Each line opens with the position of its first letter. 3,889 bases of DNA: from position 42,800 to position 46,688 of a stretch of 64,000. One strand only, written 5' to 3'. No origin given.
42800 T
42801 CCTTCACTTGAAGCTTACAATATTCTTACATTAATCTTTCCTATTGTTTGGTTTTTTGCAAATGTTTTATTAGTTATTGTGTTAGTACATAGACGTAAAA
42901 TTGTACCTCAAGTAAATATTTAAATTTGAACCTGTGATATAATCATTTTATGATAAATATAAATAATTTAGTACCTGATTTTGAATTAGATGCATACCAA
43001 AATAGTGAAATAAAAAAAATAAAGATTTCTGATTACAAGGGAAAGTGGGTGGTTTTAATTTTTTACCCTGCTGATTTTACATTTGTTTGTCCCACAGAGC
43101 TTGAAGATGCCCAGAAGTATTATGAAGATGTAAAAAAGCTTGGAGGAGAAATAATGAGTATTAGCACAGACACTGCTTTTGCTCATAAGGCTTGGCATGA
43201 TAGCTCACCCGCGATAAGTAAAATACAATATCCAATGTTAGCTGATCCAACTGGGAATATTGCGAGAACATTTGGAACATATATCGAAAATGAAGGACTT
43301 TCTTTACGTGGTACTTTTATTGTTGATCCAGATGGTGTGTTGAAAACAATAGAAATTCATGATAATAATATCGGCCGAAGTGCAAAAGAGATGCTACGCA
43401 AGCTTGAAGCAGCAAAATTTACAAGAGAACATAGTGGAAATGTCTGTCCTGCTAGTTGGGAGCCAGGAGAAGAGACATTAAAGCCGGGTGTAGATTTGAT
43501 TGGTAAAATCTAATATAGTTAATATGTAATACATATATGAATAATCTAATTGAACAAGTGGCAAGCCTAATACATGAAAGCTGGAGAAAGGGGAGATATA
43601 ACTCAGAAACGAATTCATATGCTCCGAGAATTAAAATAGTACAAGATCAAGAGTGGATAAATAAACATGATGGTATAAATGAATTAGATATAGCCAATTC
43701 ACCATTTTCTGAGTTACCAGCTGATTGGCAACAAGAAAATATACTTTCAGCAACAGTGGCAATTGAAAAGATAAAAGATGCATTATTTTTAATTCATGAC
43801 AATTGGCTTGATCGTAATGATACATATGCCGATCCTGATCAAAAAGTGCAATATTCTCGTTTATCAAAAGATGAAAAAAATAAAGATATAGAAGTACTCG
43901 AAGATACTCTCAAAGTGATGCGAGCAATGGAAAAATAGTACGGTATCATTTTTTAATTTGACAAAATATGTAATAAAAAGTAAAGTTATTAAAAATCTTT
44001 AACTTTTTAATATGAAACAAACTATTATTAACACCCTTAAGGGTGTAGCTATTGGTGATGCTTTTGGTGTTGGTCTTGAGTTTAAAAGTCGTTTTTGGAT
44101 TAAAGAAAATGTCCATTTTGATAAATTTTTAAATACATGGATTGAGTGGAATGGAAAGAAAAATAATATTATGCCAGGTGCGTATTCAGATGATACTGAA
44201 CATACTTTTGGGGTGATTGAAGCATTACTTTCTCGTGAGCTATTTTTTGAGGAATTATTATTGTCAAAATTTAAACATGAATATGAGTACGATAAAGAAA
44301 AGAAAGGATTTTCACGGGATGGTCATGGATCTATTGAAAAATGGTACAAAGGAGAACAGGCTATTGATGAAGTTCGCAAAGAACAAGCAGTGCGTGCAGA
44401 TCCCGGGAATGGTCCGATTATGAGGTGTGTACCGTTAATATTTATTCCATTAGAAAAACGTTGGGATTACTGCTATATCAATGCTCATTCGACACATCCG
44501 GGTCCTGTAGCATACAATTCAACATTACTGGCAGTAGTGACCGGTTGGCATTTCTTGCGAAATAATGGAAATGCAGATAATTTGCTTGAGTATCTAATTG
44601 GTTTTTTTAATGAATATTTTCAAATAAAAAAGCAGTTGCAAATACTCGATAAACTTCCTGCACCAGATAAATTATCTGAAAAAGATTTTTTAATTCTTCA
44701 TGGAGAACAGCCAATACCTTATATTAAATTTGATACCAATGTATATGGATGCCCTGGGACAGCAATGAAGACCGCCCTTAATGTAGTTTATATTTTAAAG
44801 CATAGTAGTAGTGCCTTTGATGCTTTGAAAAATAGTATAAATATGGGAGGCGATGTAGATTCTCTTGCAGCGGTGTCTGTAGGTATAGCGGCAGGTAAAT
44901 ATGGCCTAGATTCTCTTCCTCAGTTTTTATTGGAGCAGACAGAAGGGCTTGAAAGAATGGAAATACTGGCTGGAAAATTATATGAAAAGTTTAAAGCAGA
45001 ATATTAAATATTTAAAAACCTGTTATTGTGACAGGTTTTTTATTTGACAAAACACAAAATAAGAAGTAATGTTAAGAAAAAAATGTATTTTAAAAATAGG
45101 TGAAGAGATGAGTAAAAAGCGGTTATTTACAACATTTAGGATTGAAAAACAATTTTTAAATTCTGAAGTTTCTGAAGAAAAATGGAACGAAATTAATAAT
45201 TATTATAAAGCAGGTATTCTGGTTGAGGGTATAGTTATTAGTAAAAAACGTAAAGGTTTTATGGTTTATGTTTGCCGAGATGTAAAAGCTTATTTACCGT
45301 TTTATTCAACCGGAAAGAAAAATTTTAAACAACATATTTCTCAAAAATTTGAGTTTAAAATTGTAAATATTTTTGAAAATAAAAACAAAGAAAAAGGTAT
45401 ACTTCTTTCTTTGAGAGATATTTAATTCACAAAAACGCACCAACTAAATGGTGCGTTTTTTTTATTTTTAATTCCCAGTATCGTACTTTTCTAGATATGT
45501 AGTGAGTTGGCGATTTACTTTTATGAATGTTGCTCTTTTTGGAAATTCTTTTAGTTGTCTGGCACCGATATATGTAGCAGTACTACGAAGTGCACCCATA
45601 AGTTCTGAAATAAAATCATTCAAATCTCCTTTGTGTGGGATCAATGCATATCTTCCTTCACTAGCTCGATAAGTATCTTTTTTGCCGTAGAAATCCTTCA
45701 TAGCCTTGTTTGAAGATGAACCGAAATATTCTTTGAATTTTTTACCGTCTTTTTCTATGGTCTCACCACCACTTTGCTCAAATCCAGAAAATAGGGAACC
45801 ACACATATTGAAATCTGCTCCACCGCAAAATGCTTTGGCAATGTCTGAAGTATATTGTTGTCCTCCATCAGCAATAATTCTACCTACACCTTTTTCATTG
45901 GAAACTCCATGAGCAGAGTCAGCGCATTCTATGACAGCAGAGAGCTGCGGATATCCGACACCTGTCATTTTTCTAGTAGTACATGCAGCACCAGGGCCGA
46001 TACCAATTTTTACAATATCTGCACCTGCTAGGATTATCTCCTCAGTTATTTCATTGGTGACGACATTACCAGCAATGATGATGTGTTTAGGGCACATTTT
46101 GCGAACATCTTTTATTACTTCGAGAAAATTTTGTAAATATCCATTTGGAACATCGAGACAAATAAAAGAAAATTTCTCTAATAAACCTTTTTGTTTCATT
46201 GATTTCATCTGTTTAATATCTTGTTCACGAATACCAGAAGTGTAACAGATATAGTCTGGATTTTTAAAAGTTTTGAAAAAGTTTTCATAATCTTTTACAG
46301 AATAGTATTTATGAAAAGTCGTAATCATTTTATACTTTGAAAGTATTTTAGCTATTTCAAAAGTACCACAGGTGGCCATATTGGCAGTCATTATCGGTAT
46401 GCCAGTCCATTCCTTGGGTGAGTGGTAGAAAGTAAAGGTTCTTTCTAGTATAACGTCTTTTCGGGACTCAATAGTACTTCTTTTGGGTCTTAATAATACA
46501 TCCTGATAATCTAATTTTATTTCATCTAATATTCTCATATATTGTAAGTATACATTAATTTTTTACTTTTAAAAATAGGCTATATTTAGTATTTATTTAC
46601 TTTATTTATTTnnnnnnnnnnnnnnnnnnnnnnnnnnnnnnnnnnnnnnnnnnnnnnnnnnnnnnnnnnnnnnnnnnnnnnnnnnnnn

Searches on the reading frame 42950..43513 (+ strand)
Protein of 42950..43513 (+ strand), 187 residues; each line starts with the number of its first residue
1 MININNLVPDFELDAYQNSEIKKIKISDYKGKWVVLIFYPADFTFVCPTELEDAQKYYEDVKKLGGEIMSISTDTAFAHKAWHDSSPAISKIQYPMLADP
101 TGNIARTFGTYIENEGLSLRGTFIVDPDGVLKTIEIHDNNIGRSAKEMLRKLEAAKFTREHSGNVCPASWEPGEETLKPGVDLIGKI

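Call 24: search_protein_families(library=pfam, proteins=[window:42950-43513:+], max_evalue=0.001)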
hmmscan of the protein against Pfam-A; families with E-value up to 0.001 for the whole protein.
window:42950-43513:+ (187 aa): 3 families
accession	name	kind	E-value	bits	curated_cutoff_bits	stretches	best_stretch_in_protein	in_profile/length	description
PF00578.27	AhpC-TSA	-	7.6e-39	132.9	26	1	5-132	2-122/124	AhpC/TSA family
PF08534.16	Redoxin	-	6.4e-18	65.4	26.6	1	5-142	3-139/148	Redoxin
PF10417.14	1-cysPrx_C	-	7.7e-06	26.2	21.1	1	155-179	2-29/41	C-terminal domain of 1-Cys peroxiredoxin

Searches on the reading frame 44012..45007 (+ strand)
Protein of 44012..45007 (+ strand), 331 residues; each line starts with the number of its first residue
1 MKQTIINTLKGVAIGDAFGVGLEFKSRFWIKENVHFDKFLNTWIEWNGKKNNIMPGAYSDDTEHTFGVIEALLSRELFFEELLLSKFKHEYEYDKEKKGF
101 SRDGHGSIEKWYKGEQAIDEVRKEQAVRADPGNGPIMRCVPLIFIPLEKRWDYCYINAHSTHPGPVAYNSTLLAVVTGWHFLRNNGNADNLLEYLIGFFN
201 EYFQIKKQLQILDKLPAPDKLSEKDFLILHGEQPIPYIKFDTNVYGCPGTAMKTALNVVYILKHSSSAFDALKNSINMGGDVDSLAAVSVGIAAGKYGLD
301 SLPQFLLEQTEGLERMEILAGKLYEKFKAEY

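Call 24: search_protein_families(library=pfam, proteins=[window:44012-45007:+], max_evalue=0.001)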
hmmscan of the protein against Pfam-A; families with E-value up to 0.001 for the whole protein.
window:44012-45007:+ (331 aa): 1 family
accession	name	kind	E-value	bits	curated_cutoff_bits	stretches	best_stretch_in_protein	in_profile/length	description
PF03747.19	ADP_ribosyl_GH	-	5.3e-30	105.5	26.2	1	9-304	3-286/287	ADP-ribosylglycohydrolase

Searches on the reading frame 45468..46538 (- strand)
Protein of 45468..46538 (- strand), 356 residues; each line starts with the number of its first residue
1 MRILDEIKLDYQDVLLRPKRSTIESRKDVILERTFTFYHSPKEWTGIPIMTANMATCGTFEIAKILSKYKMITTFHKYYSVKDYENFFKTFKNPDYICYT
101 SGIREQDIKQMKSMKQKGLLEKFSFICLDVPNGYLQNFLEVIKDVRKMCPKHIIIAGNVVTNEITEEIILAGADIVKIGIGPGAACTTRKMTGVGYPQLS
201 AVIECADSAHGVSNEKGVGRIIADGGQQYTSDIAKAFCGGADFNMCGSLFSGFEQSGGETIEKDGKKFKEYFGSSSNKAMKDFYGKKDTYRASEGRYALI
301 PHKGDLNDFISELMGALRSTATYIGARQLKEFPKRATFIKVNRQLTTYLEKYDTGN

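Call 3: search_protein_families(library=pfam, proteins=[window:45468-46538:-], max_evalue=0.01)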
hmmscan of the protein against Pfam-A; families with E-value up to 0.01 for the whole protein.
window:45468-46538:- (356 aa): 3 families
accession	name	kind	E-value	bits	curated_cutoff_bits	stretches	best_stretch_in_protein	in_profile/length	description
PF00478.31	IMPDH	-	7.1e-68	229.6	25.6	1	9-342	2-335/345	IMP dehydrogenase / GMP reductase domain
PF01645.23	Glu_synthase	-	0.0019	17.9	20.4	1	139-247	192-304/369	Conserved region in glutamate synthase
PF01070.24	FMN_dh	-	0.005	16.4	24.9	1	217-250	272-305/350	FMN-dependent dehydrogenase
